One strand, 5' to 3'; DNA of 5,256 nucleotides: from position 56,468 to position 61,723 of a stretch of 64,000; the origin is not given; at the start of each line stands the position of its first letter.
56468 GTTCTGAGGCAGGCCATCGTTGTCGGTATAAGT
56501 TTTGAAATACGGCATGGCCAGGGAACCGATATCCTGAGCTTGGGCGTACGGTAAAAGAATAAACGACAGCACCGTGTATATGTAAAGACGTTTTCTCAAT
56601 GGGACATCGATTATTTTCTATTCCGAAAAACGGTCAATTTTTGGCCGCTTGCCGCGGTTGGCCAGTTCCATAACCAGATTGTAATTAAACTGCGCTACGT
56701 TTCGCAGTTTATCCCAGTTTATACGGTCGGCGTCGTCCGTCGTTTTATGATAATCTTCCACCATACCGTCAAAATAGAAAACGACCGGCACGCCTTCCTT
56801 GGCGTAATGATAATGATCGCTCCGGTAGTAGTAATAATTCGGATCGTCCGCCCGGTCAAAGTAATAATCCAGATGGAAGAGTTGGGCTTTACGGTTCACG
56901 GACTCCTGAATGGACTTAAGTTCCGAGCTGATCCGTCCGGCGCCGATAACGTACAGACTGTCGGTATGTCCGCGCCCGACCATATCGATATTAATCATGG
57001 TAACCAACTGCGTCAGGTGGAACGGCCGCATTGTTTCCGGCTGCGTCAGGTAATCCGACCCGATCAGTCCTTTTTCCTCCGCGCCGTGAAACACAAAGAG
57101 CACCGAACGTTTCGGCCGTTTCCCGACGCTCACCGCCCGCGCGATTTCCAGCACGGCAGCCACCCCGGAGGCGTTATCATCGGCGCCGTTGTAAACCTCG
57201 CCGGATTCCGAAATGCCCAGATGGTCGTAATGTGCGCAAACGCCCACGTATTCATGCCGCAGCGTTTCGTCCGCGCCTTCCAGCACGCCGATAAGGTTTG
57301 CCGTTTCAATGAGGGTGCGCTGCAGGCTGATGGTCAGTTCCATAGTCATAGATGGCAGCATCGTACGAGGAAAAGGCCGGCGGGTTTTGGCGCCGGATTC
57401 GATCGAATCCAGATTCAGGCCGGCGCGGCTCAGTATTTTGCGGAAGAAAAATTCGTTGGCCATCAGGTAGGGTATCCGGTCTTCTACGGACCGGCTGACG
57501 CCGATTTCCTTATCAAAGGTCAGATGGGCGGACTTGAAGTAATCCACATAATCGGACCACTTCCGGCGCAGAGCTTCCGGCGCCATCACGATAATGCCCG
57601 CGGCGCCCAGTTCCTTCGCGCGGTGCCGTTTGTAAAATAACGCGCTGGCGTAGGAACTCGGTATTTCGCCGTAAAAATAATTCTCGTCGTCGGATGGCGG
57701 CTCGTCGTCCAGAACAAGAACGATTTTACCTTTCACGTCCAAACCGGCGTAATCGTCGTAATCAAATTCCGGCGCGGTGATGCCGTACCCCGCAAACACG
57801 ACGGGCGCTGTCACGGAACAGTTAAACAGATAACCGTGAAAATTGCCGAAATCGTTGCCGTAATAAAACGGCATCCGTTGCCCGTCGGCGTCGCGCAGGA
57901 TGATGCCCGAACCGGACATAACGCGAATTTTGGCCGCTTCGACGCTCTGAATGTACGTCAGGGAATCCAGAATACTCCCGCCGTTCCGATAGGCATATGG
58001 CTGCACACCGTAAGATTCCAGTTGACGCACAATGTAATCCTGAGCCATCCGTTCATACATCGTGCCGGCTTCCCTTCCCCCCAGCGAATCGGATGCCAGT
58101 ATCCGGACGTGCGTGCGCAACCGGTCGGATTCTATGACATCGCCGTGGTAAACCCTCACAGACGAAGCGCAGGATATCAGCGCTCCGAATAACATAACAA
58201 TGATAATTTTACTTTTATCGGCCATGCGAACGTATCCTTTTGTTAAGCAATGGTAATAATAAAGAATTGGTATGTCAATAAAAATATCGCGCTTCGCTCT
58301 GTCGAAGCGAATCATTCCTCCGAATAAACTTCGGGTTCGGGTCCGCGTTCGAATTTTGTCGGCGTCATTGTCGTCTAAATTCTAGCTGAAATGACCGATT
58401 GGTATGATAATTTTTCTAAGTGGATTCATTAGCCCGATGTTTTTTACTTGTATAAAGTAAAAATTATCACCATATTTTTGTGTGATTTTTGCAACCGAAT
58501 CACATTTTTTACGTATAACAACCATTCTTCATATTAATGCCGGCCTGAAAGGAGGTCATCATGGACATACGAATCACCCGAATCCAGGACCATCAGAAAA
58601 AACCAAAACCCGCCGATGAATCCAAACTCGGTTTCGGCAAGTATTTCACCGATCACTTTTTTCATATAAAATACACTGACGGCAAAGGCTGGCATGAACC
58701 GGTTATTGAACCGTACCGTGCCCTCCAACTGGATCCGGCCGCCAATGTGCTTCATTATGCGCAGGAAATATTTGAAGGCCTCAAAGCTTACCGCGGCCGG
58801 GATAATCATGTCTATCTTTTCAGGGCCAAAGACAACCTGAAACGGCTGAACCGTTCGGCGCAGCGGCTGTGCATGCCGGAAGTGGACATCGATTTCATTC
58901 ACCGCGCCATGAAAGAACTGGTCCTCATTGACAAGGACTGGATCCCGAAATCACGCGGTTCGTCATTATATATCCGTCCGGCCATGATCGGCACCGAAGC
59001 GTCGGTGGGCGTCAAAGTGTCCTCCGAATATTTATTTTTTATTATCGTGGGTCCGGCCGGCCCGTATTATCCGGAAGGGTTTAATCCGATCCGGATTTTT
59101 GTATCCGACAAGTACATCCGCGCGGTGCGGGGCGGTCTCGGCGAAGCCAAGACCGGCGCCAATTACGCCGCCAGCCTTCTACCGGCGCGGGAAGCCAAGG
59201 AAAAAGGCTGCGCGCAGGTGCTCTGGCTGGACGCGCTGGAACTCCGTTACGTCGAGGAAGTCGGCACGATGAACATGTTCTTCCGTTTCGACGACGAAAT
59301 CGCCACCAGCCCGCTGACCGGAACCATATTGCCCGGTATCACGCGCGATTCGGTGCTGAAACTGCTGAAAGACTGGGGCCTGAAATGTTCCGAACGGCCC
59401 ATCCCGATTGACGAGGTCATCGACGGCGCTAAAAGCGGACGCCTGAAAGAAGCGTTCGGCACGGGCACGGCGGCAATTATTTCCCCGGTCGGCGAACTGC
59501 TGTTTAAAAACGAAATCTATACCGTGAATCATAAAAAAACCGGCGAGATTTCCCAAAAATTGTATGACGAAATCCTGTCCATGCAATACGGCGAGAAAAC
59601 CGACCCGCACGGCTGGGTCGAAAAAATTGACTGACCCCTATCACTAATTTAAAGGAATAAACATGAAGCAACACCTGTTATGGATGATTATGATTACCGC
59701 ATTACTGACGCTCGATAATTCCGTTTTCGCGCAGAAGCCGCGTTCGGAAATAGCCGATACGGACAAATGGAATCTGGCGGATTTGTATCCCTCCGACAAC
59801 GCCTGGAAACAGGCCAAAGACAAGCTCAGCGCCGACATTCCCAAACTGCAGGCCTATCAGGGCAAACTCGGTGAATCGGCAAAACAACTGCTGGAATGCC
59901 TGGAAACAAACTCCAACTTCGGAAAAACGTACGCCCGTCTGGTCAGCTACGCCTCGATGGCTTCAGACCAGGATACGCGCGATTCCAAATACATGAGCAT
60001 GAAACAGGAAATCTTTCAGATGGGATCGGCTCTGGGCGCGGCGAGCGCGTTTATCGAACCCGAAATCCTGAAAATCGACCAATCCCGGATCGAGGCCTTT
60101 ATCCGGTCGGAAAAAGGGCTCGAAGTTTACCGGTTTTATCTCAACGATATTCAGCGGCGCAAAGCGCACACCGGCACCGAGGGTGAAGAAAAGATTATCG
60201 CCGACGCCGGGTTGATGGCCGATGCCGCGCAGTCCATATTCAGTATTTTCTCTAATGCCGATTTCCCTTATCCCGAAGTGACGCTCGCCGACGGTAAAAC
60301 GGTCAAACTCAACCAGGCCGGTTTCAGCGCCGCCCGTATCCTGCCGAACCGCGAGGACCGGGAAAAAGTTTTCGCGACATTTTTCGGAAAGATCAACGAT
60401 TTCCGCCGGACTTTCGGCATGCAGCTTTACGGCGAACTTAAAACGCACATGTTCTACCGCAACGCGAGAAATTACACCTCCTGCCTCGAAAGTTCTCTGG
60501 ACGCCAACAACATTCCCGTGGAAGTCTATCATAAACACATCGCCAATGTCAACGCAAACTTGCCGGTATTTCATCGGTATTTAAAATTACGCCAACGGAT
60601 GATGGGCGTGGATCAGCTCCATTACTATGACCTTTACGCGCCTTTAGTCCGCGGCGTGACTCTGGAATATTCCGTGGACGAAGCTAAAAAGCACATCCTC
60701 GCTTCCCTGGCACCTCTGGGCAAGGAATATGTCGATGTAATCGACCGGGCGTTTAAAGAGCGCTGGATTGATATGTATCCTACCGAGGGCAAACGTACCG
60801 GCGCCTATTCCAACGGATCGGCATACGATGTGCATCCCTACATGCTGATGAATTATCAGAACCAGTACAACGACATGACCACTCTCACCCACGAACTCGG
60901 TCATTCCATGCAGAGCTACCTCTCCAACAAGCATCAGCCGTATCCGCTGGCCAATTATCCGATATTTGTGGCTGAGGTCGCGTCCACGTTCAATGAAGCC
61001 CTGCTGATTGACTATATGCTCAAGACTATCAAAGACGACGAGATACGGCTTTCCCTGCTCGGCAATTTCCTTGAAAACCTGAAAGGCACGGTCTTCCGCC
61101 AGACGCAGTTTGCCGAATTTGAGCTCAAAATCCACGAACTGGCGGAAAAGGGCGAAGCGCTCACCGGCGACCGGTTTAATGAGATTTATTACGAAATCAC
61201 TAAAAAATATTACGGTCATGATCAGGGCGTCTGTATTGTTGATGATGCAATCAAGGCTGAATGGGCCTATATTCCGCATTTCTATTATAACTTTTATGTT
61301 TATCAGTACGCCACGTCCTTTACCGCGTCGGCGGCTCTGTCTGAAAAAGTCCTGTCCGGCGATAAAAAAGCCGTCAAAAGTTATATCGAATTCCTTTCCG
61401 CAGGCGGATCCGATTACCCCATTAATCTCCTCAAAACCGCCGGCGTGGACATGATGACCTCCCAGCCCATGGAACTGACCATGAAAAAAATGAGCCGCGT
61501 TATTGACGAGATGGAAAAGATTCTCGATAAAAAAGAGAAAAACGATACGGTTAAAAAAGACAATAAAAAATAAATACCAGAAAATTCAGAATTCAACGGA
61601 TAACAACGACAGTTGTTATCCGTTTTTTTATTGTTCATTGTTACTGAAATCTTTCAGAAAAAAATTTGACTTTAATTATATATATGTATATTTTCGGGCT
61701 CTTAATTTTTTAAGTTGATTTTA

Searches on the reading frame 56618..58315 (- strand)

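Call 24: search_protein_families(library=ncbifam, proteins=[window:56618-58315:-], max_evalue=0.00001)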
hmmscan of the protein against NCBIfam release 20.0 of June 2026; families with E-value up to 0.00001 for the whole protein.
window:56618-58315:- (565 aa): 2 families
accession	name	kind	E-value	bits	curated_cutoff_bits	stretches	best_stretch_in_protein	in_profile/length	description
NF045908.1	AminopepLapALeg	equivalog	4.4e-12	45.5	600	1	359-553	209-395/396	aminopeptidase LapA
NF007568.0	PRK10199.1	equivalog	9e-07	28.5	298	0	374-456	137-214/346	aminopeptidase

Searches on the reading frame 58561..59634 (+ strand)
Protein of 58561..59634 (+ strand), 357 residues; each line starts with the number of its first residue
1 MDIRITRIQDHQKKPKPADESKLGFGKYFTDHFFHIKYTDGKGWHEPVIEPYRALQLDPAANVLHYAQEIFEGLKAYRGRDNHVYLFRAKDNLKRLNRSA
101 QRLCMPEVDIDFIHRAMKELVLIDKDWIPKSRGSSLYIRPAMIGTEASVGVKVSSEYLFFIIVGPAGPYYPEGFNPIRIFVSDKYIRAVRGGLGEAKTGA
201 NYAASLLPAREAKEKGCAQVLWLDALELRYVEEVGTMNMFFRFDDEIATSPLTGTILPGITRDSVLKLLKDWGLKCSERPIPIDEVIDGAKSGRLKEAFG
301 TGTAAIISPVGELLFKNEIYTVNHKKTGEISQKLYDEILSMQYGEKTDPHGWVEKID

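Call 24: search_protein_families(library=ncbifam, proteins=[window:58561-59634:+], max_evalue=0.00001)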
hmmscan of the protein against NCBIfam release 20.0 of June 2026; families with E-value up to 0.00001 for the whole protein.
window:58561-59634:+ (357 aa): 14 families
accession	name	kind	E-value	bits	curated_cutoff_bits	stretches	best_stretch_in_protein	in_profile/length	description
NF009897.0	PRK13357.1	equivalog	5.9e-143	476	307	1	9-356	9-357/358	branched-chain amino acid aminotransferase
TIGR01123.1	ilvE_II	equivalog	2.4e-115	384.9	250.05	1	44-355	1-312/313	branched-chain-amino-acid transaminase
NF005146.0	PRK06606.1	equivalog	1e-40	139.6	279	1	44-356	10-306/307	branched-chain amino acid transaminase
TIGR01122.1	ilvE_I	equivalog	1.2e-37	129.7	245.55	1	61-356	18-298/298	branched-chain-amino-acid transaminase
NF005726.0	PRK07544.1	equivalog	2e-24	86.2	396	1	39-314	9-267/295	branched-chain amino acid aminotransferase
NF006185.0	PRK08320.1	subfamily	8.9e-20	71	363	1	65-339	27-280/292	branched-chain amino acid aminotransferase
NF009896.0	PRK13356.1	equivalog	6.4e-16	58.3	262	1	57-311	24-259/287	branched-chain amino acid aminotransferase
NF009126.0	PRK12479.1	equivalog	6.1e-12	45.3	518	1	65-338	28-280/299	branched-chain-amino-acid transaminase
NF005209.0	PRK06680.1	subfamily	6.8e-12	44.9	320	1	206-335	157-274/286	D-amino-acid transaminase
NF005888.0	PRK07849.1-3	equivalog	1.2e-09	37.5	273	0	193-288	157-250/298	aminodeoxychorismate lyase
TIGR01121.1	D_amino_aminoT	equivalog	1e-08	34.7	277.45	1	205-336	151-269/276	D-amino-acid transaminase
NF005886.0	PRK07849.1-1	equivalog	3.6e-07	29.8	253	0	196-287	159-247/291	aminodeoxychorismate lyase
TIGR03461.1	pabC_Proteo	equivalog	8.1e-07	28.5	176.85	0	210-286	150-224/262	aminodeoxychorismate lyase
NF004761.0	PRK06092.1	equivalog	8.4e-06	25.2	260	0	213-288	155-228/268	aminodeoxychorismate lyase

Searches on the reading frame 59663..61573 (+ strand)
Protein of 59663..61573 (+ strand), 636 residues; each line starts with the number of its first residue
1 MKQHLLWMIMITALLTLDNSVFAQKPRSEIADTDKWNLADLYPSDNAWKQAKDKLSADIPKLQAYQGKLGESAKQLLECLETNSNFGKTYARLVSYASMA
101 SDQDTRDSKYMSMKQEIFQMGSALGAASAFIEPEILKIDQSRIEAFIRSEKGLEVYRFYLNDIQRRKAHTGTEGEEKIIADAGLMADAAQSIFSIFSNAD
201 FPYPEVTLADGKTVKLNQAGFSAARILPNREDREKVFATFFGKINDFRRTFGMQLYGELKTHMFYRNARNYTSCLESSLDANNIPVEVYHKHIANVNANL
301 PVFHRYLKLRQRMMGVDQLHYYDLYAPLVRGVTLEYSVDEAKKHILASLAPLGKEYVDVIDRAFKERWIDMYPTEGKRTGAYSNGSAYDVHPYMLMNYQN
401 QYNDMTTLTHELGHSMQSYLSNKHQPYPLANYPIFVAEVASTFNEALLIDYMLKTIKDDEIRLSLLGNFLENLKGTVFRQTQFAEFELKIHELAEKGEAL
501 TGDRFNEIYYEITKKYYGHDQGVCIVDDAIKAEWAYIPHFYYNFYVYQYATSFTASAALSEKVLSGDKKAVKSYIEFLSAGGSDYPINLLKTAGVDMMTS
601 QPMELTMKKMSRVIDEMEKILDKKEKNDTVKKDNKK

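Call 24: search_protein_families(library=ncbifam, proteins=[window:59663-61573:+], max_evalue=0.00001)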
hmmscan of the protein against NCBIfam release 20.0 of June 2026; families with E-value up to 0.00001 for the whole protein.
window:59663-61573:+ (636 aa): 3 families
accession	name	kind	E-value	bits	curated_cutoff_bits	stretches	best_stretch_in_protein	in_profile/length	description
TIGR00181.1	pepF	equivalog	5.6e-182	606.7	490.55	1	27-620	1-591/591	oligoendopeptidase F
TIGR02290.1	M3_fam_3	subfamily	4.8e-101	339.5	561.7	1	35-619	1-586/587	M3 family oligoendopeptidase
TIGR02289.1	M3_not_pepF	subfamily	4.9e-26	91.4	442.35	1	262-617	196-548/549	M3 family oligoendopeptidase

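Call 37: find_encoding_contigs(protein=window:59663-61573:+, flank=10000, max_places=3)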
Protein window:59663-61573:+ (636 aa): 5 contigs read that carry it; 3 places shown.
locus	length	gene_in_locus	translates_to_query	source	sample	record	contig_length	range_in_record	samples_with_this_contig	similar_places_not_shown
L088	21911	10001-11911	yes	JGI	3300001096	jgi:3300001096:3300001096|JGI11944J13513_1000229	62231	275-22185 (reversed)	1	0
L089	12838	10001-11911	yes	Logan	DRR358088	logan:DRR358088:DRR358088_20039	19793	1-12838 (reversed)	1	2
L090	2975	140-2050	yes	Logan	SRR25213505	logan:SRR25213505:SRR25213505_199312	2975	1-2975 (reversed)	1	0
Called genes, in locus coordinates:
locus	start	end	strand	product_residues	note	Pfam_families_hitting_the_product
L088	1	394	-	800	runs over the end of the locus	PF00456:Transketolase_N, PF02779:Transket_pyr (weak)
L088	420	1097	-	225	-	PF13580:SIS_2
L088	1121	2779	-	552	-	PF17900:Peptidase_M1_N (weak), PF01433:Peptidase_M1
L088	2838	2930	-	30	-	-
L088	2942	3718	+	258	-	PF04338:DUF481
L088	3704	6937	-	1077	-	PF07494:Reg_prop (faint), PF00512:HisKA (weak), PF02518:HATPase_c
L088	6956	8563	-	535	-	PF04389:Peptidase_M28, PF01546:Peptidase_M20 (weak)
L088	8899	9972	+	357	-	PF01063:Aminotran_4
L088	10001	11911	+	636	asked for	PF08439:Peptidase_M3_N, PF01432:Peptidase_M3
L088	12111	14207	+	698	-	PF03169:OPT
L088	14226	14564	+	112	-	PF05402:PqqD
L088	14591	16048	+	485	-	PF04389:Peptidase_M28 (weak), PF01546:Peptidase_M20, PF07687:M20_dimer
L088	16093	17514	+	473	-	PF07690:MFS_1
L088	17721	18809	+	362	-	PF08308:PEGA, PF03781:FGE-sulfatase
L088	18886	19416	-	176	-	-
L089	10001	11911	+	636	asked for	PF08439:Peptidase_M3_N, PF01432:Peptidase_M3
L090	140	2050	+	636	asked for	PF08439:Peptidase_M3_N, PF01432:Peptidase_M3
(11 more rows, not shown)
